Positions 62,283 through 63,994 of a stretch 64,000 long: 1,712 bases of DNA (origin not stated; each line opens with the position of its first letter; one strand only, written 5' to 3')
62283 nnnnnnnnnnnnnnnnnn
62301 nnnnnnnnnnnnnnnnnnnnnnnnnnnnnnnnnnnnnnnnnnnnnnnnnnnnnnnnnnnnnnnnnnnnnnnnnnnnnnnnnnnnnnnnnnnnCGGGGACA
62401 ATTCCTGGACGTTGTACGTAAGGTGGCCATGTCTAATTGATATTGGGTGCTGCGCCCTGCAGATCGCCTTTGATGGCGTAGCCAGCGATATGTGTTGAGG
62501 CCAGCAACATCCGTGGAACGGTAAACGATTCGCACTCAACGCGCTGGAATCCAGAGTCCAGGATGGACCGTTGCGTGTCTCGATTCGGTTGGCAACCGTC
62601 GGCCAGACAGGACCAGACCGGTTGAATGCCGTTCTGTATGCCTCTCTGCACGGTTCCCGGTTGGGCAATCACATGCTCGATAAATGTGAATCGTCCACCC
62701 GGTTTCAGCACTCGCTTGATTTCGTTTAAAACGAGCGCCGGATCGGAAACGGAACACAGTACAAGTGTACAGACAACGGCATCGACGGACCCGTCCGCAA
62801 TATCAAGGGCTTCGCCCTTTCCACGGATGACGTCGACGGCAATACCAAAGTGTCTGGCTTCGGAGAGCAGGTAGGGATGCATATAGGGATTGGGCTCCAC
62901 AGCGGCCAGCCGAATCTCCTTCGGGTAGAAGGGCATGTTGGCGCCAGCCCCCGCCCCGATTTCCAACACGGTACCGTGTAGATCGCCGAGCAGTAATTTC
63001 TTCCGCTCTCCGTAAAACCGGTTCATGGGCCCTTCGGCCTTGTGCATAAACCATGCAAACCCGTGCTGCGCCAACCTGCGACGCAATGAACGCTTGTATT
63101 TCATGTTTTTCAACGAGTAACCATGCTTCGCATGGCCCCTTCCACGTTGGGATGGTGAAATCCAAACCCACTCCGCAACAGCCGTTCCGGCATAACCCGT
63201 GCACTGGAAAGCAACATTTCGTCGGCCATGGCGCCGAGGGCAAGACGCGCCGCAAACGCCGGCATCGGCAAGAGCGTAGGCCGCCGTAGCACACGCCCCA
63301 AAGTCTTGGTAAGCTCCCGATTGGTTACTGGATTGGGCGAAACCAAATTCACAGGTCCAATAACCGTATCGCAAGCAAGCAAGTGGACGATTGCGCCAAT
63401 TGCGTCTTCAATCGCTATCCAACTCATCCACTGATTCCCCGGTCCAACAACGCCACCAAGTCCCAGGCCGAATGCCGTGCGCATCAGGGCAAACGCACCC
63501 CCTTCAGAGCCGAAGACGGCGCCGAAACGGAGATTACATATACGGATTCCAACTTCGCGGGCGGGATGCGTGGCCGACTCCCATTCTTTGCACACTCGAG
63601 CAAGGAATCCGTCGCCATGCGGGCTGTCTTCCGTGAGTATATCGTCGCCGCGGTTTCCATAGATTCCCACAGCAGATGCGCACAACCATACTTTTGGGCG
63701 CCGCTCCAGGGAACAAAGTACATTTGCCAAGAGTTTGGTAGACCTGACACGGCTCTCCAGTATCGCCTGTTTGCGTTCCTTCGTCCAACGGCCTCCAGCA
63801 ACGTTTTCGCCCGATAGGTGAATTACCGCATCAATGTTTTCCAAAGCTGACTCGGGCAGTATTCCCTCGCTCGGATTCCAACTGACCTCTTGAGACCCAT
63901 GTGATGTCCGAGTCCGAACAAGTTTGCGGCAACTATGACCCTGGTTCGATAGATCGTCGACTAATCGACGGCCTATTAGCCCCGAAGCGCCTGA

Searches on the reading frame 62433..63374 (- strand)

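Call 81: search_protein_families(library=pfam, proteins=[window:62433-63374:-], max_evalue=0.01)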
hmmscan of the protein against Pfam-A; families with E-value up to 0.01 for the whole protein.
window:62433-63374:- (313 aa): 8 families
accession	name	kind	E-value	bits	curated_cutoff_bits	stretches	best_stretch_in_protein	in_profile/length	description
PF08241.18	Methyltransf_11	-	5e-18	66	21.2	1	137-230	1-94/95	Methyltransferase domain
PF13649.12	Methyltransf_25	-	3.2e-13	50.6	27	1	136-227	1-97/97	Methyltransferase domain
PF13489.12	Methyltransf_23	-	2e-10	41.1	27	1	121-234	9-119/164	Methyltransferase domain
PF13847.12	Methyltransf_31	-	1.6e-09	38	27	1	167-235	42-113/145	Methyltransferase domain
PF08242.18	Methyltransf_12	-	5.2e-09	37.2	30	1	137-229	1-98/98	Methyltransferase domain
PF01209.24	Ubie_methyltran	-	1.3e-08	34.9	20.1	1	179-234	99-154/233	ubiE/COQ5 methyltransferase family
PF05148.21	Methyltransf_8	-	0.00099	19.5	27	1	189-232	115-157/219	Hypothetical methyltransferase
PF20922.3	Anamorsin_N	-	0.0036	17.5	27.1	1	194-238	49-94/163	Anamorsin, N-terminal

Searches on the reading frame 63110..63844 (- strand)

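Call 81: search_protein_families(library=pfam, proteins=[window:63110-63844:-], max_evalue=0.01)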
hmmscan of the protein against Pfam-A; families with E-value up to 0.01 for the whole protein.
window:63110-63844:- (244 aa): 2 families
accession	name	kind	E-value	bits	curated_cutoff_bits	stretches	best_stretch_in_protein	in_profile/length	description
PF08338.16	DUF1731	-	1.8e-17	63.2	27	1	194-240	1-46/47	Domain of unknown function (DUF1731)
PF01370.27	Epimerase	-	5.6e-11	42.8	20.9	1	3-157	64-226/240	NAD dependent epimerase/dehydratase family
